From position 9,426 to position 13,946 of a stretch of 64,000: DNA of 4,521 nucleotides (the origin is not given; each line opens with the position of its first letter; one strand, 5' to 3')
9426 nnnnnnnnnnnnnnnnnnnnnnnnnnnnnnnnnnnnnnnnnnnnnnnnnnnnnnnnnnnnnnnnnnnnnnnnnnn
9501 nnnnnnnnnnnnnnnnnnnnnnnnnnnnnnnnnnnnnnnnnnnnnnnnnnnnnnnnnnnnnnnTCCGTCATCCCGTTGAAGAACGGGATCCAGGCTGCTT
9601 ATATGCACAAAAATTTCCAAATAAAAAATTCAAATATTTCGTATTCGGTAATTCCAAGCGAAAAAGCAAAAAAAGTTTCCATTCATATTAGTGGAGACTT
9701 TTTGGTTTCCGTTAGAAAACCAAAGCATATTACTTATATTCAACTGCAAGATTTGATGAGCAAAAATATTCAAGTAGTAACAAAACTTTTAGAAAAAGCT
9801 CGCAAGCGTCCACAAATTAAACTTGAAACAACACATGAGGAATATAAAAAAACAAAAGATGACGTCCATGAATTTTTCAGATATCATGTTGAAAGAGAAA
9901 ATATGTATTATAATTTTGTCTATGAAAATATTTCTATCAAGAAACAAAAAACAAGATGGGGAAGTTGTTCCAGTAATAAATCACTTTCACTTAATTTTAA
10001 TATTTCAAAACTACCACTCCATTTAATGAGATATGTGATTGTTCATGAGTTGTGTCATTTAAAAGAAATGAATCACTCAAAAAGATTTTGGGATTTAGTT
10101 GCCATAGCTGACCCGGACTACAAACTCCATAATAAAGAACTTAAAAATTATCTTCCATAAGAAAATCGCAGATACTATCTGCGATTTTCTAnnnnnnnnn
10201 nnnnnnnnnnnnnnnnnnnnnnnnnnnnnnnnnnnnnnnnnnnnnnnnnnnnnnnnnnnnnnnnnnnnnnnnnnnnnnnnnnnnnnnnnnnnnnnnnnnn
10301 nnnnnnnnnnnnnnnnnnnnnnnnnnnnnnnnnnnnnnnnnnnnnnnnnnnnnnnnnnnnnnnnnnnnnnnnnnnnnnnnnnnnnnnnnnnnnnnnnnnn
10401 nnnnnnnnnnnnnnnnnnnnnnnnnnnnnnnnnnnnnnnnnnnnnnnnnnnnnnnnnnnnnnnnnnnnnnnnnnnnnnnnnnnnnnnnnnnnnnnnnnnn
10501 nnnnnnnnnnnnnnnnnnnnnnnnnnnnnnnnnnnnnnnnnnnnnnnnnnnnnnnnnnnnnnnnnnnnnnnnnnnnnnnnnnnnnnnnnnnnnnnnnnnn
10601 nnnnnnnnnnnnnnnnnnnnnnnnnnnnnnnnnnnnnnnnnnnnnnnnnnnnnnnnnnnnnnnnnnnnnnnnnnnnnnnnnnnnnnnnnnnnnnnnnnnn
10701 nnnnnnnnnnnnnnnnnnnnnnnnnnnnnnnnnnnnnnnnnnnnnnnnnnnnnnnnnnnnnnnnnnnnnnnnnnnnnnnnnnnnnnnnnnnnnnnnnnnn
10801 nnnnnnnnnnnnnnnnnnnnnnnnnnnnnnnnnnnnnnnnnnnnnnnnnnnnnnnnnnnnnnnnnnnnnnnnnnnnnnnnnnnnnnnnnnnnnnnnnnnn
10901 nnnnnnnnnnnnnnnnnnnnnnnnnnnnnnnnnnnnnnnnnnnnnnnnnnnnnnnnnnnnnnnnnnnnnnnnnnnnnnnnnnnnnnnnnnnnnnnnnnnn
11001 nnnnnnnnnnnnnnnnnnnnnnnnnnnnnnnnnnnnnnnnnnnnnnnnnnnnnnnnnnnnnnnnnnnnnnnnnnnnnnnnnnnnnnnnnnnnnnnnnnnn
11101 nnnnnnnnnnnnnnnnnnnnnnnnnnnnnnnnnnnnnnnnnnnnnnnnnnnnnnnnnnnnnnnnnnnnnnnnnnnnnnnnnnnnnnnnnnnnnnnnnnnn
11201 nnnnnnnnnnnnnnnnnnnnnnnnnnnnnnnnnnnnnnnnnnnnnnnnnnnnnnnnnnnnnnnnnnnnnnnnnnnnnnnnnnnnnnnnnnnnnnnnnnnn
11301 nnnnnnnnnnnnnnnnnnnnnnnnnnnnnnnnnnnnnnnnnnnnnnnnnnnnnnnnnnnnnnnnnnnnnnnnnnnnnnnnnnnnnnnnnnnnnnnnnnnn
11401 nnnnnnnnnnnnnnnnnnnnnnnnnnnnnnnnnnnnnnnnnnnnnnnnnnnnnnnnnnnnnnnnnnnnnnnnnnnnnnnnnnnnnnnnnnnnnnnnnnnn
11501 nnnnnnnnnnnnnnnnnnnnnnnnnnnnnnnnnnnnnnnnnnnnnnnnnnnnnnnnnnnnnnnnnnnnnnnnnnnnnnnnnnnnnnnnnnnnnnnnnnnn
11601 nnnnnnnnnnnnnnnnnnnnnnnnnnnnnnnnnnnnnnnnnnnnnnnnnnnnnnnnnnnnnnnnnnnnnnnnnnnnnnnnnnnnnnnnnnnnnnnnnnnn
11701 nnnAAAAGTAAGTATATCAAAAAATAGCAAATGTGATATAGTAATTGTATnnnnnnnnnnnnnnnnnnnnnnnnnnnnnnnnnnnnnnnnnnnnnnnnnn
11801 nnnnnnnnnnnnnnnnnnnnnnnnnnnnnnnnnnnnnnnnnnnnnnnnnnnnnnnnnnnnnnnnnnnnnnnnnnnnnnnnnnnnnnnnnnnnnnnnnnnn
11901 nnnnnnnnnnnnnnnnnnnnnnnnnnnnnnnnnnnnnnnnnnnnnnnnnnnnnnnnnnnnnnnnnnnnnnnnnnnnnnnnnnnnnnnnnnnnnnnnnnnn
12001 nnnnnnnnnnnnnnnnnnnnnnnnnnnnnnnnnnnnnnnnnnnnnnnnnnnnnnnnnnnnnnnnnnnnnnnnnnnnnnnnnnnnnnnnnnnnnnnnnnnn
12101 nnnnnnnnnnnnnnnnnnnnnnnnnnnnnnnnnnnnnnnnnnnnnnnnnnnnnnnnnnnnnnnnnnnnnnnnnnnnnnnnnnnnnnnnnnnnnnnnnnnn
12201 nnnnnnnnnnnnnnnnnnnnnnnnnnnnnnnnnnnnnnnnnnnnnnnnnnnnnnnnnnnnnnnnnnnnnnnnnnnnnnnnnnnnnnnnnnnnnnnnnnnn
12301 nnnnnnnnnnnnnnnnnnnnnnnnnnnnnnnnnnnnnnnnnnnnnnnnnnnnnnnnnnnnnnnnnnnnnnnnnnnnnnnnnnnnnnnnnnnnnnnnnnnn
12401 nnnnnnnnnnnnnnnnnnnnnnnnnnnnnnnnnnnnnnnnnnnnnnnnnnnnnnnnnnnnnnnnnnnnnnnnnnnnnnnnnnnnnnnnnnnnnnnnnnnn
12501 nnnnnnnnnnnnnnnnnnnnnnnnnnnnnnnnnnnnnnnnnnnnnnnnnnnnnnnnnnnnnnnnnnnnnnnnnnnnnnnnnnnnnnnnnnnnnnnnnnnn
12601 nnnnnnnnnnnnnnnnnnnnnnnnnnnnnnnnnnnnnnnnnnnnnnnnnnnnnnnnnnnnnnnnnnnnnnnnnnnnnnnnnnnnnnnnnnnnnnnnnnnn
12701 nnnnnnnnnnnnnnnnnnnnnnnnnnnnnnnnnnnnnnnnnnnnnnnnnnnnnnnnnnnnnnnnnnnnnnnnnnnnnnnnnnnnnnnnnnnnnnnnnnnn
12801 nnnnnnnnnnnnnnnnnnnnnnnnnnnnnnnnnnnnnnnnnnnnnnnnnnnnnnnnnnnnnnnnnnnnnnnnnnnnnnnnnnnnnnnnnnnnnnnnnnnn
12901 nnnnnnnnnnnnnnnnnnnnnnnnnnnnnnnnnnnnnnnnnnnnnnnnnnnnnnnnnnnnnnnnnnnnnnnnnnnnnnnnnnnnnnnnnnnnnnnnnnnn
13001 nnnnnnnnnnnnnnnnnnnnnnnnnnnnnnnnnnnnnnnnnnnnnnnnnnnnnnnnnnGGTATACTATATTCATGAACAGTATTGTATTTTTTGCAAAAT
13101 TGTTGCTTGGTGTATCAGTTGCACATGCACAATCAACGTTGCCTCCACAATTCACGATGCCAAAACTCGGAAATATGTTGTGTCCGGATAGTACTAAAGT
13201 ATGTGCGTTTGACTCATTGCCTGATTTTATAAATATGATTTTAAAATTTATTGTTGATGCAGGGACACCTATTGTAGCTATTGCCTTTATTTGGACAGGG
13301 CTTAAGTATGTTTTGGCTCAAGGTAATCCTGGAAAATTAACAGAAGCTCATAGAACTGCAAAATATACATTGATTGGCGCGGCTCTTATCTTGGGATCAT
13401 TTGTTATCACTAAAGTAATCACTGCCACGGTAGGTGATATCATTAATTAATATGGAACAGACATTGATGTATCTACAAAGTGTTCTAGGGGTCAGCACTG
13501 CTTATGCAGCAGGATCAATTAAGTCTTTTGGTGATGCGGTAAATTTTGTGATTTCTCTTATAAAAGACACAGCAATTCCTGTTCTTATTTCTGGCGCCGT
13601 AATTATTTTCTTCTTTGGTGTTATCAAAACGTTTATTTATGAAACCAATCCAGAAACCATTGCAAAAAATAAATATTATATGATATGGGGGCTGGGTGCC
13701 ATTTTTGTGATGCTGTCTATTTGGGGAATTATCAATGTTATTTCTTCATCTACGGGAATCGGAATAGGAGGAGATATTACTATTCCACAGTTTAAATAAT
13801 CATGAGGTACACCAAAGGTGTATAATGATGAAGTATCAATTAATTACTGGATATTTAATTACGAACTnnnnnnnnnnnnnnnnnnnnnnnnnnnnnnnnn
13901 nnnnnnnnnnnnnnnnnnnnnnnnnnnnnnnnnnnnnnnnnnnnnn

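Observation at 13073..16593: Five tandem, individually promoted VirB2/TrbC-type pilin-like paralogues followed by a DUF3298-like protein and an S49 peptidase, with no secretion ATPase nearby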

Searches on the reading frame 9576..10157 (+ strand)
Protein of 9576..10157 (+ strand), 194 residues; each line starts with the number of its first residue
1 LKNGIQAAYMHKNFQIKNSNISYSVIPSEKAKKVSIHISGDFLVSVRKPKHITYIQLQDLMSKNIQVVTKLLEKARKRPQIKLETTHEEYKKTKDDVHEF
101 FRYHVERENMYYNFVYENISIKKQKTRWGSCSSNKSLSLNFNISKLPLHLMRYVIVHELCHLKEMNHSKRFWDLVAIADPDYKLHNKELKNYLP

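Call 77: search_protein_families(library=pfam, proteins=[window:9576-10157:+], max_evalue=0.01)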
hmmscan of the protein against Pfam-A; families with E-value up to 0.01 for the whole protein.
window:9576-10157:+ (194 aa): 3 families
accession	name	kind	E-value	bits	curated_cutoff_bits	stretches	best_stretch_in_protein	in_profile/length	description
PF01863.23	YgjP-like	-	2.4e-34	119.6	26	1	96-191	111-206/207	YgjP-like, metallopeptidase domain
PF04778.17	LMP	-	0.00094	19.6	26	1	58-136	46-119/158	LMP repeated region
PF08325.16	WLM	-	0.0018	18.8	26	1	146-175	78-107/190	WLM domain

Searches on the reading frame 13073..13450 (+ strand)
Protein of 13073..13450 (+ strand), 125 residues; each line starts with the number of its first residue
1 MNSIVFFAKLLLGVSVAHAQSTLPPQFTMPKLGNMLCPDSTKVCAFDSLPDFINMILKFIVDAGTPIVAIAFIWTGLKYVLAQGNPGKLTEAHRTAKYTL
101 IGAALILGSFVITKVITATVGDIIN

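Call 3: search_protein_families(library=pfam, proteins=[window:13073-13447:+], max_evalue=1)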
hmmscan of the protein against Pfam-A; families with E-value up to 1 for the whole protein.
window:13073-13447:+ (125 aa): 5 families
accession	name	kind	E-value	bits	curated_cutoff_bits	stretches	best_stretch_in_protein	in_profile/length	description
PF18895.5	T4SS_pilin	-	3.6e-07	30.6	26.6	1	47-115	3-70/71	Type IV secretion system pilin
PF04956.18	TrbC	-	0.00013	22.5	27.9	1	47-109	35-91/98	TrbC/VIRB2 pilin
PF04290.18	DctQ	-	0.022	15.1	28.3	1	46-113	54-120/132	Tripartite ATP-independent periplasmic transporters, DctQ component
PF14880.11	COX14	-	0.063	13.5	25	1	92-117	13-38/59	Cytochrome oxidase c assembly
PF24153.1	Meg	-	0.13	12.9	27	1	2-29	9-36/88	Maternally expressed gene family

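Call 4: search_protein_families(library=ncbifam, proteins=[window:13073-13447:+], max_evalue=1)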
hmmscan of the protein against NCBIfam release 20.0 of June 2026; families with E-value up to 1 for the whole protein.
window:13073-13447:+ (125 aa): 1 family
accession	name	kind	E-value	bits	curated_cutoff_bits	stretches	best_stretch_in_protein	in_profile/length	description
NF045849.1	ICE_MMCAP2_0565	equivalog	0.015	15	40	1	50-119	10-79/80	Mbov_0395 family pilin-like conjugal transfer protein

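Call 14: find_encoding_contigs(protein=window:13073-13450:+, flank=10000, max_places=6)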
Protein window:13073-13450:+ (125 aa): 5 contigs read that carry it; 3 places shown.
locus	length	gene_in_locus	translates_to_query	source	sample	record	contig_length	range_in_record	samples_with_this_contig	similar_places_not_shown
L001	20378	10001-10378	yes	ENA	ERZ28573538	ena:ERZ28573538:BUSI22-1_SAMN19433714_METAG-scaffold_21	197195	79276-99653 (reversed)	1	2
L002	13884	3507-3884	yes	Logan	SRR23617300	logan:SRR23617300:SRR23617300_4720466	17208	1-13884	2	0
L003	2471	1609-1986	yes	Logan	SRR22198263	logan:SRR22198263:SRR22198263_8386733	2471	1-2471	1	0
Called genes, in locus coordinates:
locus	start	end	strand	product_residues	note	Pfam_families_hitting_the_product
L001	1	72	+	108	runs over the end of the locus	-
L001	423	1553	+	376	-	PF03033:Glyco_transf_28, PF04101:Glyco_tran_28_C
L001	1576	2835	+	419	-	PF01551:Peptidase_M23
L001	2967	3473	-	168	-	PF08241:Methyltransf_11, PF13847:Methyltransf_31 (weak)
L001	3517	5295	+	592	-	PF00664:ABC_membrane (weak), PF00005:ABC_tran, PF13304:AAA_21 (faint)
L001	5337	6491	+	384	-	PF02195:ParB_N, PF17762:HTH_ParB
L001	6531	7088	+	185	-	PF01863:YgjP-like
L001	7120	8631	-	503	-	PF13328:HD_4, PF01966:HD, PF04607:RelA_SpoT, PF02824:TGS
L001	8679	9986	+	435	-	PF00152:tRNA-synt_2 (faint), PF13393:tRNA-synt_His, PF00587:tRNA-synt_2b (weak)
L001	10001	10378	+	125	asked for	PF18895:T4SS_pilin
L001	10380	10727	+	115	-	-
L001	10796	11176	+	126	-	-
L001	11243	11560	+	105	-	-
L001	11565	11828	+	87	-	-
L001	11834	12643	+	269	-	PF13739:PdaC (weak), PF11738:DUF3298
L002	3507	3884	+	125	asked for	PF18895:T4SS_pilin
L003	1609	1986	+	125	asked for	PF18895:T4SS_pilin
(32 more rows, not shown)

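Call 31: find_homologous_proteins(query=window:13073-13447:+, max_evalue=10)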
Query window:13073-13447:+ (125 aa): 5 proteins with E <= 10 among 26 candidates.
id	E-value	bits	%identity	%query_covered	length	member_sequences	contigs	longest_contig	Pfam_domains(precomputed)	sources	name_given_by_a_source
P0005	4.6e-75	267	100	100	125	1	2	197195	PF18895.6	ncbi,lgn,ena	-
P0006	3.4e-61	223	82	100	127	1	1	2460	PF18895.6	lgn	-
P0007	2.2e-35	139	63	88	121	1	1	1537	PF18895.6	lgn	-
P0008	2.3e-31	126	54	100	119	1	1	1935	PF18895.6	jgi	jgi:hypothetical protein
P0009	2.4e-31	126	58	86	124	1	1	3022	PF18895.6,PF04956.19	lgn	-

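Call 33: list_cluster_members(proteins=[window:13073-13447:+, window:13868-14245:+, window:14906-15712:+, window:15742-16590:+, P0004])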
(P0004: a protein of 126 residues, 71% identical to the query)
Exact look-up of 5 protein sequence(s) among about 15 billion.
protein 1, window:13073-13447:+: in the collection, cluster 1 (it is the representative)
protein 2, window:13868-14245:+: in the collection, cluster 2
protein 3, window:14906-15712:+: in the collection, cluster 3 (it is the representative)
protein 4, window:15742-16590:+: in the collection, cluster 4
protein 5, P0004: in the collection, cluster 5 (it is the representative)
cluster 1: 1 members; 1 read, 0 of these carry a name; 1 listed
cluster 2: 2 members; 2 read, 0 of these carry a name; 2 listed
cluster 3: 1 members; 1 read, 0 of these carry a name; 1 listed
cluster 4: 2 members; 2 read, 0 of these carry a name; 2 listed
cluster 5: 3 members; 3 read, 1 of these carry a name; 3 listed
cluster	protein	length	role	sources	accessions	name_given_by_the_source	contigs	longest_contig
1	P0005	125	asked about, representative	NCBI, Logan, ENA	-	-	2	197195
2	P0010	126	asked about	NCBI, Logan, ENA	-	-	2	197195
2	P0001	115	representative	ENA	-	-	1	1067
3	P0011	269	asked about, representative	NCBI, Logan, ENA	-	-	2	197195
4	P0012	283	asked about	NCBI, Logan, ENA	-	-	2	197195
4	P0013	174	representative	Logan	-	-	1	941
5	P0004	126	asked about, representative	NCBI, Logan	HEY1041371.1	MAG TPA: hypothetical protein VGE63_01460 [Candidatus Paceibacterota bacterium]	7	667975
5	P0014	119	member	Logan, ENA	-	-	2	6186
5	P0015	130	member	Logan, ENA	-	-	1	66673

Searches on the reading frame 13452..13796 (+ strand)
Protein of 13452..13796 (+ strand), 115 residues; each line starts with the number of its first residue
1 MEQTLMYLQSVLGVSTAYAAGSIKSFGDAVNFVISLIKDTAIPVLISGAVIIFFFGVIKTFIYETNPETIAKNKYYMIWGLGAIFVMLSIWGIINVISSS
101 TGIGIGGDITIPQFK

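Call 3: search_protein_families(library=pfam, proteins=[window:13452-13796:+], max_evalue=1)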
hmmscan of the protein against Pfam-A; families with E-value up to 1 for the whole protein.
window:13452-13796:+ (115 aa): 3 families
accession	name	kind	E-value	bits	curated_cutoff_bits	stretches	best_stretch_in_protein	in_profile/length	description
PF18895.5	T4SS_pilin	-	0.0037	17.7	26.6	1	37-97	12-71/71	Type IV secretion system pilin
PF01059.23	Oxidored_q5_N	-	0.093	13.3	22.7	1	36-101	17-82/110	NADH-ubiquinone oxidoreductase chain 4, amino terminus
PF00335.26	Tetraspanin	-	0.13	12.4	32.1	1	46-101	13-73/225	Tetraspanin family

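Call 4: search_protein_families(library=ncbifam, proteins=[window:13452-13796:+], max_evalue=1)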
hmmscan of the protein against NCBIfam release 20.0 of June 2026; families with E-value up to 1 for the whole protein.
window:13452-13796:+ (115 aa): 1 family
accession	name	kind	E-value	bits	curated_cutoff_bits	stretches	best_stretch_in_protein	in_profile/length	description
NF045849.1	ICE_MMCAP2_0565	equivalog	0.00011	21.7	40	1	34-99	10-78/80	Mbov_0395 family pilin-like conjugal transfer protein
